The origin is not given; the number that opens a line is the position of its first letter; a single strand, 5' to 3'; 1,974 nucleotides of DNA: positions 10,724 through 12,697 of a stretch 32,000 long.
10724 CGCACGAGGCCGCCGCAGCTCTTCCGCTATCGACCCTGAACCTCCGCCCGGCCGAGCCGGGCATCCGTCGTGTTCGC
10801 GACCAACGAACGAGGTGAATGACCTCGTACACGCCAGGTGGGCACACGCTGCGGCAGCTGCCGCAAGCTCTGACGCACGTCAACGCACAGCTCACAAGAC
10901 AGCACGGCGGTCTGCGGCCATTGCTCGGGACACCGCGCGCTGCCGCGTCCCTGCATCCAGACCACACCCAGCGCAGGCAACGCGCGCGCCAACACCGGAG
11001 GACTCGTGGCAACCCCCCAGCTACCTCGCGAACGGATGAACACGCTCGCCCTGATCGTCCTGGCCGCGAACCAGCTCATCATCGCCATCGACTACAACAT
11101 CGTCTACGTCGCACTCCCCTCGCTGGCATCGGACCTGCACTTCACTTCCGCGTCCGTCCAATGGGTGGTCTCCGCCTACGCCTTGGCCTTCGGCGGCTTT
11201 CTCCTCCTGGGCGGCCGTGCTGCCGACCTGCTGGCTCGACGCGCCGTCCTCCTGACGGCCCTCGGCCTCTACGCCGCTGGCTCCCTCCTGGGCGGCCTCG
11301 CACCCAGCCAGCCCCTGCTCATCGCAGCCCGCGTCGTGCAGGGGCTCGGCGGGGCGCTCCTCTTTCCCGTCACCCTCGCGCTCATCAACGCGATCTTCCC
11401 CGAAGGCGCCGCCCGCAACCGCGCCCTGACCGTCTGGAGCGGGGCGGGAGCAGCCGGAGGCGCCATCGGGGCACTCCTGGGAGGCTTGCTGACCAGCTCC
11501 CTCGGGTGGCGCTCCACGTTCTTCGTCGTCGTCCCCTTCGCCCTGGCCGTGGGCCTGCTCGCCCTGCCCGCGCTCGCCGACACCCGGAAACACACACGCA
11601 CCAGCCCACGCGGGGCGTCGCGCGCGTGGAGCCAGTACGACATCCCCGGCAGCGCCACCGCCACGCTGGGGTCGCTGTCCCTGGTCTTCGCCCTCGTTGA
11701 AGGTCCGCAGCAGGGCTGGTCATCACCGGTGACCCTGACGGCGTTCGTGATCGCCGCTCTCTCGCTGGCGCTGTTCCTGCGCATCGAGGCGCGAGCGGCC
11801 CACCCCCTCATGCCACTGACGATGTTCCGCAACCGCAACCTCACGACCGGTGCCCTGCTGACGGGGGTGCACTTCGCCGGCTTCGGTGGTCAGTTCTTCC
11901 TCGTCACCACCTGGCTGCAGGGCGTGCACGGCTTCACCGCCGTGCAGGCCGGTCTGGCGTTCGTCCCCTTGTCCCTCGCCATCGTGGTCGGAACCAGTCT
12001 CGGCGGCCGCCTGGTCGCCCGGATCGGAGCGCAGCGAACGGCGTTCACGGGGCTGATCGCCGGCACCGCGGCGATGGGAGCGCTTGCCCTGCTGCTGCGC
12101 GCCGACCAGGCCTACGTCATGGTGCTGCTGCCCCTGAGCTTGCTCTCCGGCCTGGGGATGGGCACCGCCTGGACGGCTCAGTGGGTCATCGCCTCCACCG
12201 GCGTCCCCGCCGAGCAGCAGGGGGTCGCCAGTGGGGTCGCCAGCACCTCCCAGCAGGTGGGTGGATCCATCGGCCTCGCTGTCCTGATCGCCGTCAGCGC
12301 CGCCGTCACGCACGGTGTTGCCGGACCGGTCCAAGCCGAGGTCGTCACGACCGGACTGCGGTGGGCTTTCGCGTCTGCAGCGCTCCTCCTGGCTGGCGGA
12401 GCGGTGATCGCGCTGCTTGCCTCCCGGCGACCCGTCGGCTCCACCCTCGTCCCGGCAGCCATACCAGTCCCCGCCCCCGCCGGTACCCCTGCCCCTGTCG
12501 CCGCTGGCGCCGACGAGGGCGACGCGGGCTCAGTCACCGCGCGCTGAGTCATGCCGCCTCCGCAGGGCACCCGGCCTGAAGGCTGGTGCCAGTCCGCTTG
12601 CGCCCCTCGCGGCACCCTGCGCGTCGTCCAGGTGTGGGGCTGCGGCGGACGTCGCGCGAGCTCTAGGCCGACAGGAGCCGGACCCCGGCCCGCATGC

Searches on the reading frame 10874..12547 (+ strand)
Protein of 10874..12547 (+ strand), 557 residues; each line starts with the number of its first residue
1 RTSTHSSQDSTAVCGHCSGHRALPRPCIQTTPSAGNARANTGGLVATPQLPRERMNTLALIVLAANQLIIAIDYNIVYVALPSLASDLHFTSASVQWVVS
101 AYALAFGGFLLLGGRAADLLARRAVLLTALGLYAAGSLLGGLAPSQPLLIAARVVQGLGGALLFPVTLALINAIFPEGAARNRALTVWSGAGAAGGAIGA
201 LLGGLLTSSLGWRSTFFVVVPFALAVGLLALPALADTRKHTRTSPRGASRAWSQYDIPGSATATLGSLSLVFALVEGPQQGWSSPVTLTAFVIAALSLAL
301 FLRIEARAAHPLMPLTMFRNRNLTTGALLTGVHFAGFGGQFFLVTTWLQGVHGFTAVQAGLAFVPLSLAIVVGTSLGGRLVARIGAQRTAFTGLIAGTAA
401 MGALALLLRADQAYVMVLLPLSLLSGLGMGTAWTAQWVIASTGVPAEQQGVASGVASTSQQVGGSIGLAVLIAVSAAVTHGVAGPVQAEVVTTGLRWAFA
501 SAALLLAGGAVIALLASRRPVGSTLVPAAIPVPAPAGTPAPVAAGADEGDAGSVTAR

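Call 9: search_protein_families(library=pfam, proteins=[window:10874-12547:+], max_evalue=0.01)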
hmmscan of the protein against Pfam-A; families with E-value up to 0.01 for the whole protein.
window:10874-12547:+ (557 aa): 1 family
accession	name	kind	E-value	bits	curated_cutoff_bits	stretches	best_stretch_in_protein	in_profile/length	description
PF07690.21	MFS_1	-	8.5e-57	193.1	33.4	1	64-467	2-346/347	Major Facilitator Superfamily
